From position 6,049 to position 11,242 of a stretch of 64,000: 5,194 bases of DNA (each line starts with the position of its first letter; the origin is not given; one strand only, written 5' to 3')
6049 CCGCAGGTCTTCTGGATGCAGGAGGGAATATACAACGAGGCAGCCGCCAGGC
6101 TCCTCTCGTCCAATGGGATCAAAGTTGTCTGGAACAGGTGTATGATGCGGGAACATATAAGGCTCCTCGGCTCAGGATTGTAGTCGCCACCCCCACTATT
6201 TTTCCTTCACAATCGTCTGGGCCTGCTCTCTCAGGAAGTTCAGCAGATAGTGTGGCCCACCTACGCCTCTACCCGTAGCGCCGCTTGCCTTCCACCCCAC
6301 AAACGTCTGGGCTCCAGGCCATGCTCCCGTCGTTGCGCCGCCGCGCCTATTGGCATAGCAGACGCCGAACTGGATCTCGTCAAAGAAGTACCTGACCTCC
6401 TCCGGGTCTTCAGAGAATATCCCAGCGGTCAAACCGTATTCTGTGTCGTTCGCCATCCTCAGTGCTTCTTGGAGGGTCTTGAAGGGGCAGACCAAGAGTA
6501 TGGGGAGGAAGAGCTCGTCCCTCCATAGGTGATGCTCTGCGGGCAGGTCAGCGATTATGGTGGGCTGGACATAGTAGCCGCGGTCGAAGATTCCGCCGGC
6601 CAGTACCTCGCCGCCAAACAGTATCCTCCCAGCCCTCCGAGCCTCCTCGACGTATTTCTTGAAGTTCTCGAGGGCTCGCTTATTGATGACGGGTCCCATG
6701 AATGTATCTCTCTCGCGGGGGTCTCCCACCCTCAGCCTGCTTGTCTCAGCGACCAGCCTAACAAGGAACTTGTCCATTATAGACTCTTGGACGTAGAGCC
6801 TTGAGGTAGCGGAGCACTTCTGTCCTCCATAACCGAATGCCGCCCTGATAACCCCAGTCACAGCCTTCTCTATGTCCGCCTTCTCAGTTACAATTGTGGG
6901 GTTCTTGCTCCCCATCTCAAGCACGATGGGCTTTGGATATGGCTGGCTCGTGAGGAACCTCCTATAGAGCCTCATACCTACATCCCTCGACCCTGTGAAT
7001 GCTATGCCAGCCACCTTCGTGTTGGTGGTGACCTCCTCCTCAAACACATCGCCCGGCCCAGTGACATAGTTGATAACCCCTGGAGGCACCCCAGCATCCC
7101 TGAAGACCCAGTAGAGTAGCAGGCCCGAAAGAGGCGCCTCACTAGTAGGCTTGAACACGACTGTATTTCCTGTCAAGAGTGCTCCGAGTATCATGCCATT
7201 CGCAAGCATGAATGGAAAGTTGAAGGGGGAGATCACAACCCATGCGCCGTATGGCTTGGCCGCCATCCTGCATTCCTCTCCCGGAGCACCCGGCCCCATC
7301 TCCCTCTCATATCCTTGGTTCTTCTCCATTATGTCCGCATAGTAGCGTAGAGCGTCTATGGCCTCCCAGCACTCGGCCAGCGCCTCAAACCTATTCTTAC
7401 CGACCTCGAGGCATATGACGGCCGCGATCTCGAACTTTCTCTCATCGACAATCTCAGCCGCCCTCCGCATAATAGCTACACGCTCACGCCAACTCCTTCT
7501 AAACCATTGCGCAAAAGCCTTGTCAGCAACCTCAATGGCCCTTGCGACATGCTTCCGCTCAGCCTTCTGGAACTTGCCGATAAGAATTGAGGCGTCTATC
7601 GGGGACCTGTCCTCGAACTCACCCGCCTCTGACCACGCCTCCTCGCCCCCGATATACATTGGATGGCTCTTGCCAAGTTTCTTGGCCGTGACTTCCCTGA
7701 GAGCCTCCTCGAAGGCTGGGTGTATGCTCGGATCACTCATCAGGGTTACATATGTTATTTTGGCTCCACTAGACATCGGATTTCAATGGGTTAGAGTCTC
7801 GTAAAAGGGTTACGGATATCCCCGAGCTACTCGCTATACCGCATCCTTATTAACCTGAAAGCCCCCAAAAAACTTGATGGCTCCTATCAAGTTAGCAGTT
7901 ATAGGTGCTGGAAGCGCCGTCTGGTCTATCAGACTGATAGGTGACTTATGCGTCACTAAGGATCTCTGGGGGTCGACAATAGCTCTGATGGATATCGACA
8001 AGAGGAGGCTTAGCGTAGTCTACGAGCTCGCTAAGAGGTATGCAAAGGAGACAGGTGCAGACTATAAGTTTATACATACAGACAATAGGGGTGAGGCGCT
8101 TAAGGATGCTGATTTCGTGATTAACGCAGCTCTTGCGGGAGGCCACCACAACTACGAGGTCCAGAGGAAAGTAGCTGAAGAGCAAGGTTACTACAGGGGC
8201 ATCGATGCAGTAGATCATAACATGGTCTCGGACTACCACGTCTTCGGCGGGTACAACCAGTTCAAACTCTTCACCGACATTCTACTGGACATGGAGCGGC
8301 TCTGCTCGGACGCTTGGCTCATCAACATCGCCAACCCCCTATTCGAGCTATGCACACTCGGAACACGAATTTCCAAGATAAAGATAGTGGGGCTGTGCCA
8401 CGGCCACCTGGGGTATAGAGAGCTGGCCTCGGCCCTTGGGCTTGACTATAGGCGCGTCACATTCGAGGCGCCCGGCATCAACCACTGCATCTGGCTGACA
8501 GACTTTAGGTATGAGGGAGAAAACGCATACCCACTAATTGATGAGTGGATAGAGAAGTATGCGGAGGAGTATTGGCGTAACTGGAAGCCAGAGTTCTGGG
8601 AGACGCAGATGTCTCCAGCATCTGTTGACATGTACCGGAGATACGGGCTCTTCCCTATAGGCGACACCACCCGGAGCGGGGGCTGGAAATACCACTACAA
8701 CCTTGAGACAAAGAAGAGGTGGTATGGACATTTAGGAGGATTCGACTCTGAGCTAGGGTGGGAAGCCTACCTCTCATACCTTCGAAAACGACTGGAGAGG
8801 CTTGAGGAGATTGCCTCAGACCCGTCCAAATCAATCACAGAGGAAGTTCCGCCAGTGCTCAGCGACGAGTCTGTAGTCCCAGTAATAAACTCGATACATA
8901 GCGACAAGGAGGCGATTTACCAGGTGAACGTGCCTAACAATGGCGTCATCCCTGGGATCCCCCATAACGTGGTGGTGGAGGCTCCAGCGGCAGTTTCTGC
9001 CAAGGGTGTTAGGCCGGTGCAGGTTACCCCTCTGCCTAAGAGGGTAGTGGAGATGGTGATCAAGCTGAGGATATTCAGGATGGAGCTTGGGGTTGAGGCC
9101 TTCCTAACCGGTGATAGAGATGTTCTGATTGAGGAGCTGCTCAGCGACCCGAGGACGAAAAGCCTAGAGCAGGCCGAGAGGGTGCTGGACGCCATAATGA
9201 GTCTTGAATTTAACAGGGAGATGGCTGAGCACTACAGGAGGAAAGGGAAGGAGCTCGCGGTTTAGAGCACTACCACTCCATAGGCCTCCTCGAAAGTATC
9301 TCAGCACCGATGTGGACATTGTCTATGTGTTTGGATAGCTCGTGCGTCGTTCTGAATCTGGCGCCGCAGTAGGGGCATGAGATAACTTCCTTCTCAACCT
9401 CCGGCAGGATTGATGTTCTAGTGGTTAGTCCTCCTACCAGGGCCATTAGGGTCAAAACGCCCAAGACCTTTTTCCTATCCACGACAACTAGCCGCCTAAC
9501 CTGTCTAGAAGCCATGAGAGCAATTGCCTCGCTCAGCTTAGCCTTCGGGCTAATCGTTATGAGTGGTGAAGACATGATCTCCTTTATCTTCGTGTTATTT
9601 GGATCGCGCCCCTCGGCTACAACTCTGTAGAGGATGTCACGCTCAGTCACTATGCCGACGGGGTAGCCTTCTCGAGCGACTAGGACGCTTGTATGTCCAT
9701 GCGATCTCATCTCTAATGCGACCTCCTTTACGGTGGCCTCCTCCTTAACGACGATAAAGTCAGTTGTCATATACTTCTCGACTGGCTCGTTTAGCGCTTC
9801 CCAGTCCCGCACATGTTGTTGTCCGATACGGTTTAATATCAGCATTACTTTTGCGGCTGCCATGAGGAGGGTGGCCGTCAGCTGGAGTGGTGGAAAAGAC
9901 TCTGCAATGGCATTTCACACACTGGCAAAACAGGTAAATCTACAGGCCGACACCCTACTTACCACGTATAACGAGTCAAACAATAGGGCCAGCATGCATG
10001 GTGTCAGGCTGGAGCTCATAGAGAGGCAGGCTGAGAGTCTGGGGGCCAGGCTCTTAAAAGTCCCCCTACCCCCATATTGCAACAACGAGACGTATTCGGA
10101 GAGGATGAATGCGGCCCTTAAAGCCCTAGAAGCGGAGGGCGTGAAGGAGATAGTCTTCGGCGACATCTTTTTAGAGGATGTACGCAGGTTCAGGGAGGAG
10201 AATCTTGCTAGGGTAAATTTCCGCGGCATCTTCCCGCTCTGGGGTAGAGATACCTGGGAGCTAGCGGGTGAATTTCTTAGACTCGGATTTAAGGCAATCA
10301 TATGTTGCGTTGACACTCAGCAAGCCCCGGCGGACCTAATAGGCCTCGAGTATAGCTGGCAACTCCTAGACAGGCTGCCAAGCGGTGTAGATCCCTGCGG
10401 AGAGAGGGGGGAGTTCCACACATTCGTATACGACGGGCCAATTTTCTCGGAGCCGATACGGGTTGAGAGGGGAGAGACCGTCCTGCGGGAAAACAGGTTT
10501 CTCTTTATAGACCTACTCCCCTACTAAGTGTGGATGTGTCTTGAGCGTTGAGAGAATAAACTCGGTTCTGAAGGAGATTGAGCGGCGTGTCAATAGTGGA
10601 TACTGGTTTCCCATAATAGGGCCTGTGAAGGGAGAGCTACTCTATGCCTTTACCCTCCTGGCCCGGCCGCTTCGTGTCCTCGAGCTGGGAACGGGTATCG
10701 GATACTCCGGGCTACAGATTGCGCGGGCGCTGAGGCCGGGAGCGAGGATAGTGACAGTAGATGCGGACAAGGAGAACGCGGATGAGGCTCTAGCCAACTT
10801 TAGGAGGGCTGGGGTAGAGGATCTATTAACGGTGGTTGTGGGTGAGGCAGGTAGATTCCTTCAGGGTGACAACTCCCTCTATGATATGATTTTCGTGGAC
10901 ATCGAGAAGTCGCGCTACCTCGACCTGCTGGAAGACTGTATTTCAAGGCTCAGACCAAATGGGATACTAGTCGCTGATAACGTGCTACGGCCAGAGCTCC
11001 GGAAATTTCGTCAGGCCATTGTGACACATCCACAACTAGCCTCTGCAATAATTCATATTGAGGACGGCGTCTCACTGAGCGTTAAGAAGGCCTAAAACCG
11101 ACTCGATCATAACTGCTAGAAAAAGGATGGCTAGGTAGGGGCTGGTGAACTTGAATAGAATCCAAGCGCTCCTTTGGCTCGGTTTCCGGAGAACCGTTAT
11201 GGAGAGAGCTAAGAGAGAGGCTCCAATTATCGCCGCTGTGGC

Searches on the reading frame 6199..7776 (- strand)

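Call 72: search_protein_families(library=pfam, proteins=[window:6199-7776:-], max_evalue=0.00001)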
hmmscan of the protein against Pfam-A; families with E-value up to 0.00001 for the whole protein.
window:6199-7776:- (526 aa): 1 family
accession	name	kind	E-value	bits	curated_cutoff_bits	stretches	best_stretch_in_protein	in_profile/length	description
PF00171.27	Aldedh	-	1.9e-139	465.6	23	1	52-516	7-457/461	Aldehyde dehydrogenase family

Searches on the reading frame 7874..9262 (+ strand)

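Call 72: search_protein_families(library=pfam, proteins=[window:7874-9262:+], max_evalue=0.00001)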
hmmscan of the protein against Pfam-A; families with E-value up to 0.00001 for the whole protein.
window:7874-9262:+ (463 aa): 2 families
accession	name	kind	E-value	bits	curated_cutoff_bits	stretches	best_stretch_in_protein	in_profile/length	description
PF02056.22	Glyco_hydro_4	-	1.7e-48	165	23.2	1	6-184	1-176/183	Family 4 glycosyl hydrolase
PF11975.13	Glyco_hydro_4C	-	9.5e-43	147.1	24.1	1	201-428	3-211/211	Family 4 glycosyl hydrolase C-terminal domain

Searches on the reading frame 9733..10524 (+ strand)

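Call 72: search_protein_families(library=pfam, proteins=[window:9733-10524:+], max_evalue=0.00001)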
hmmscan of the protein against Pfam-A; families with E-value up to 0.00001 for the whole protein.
window:9733-10524:+ (264 aa): 1 family
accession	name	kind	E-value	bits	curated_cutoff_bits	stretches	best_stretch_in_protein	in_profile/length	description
PF01902.24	Diphthami_syn_2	-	1.3e-34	120.1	23.2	1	46-254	2-208/219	Diphthamide synthase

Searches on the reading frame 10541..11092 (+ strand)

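Call 72: search_protein_families(library=pfam, proteins=[window:10541-11092:+], max_evalue=0.00001)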
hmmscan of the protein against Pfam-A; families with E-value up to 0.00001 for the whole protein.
window:10541-11092:+ (184 aa): 6 families
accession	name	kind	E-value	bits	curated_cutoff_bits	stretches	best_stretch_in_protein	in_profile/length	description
PF01596.23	Methyltransf_3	-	8e-20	71.4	22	1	8-149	9-156/204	O-methyltransferase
PF13578.12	Methyltransf_24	-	7.2e-13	49.8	26.3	1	47-148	1-105/105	Methyltransferase domain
PF01135.25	PCMT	-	1.3e-07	32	20.3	1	40-144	71-170/210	Protein-L-isoaspartate(D-aspartate) O-methyltransferase (PCMT)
PF08704.16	GCD14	-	3.8e-07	30.5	26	1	44-122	42-122/247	tRNA methyltransferase complex GCD14 subunit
PF13649.12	Methyltransf_25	-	5.3e-07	30.7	27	1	46-141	1-97/97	Methyltransferase domain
PF13847.12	Methyltransf_31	-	9.2e-06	25.8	27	0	44-147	5-111/145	Methyltransferase domain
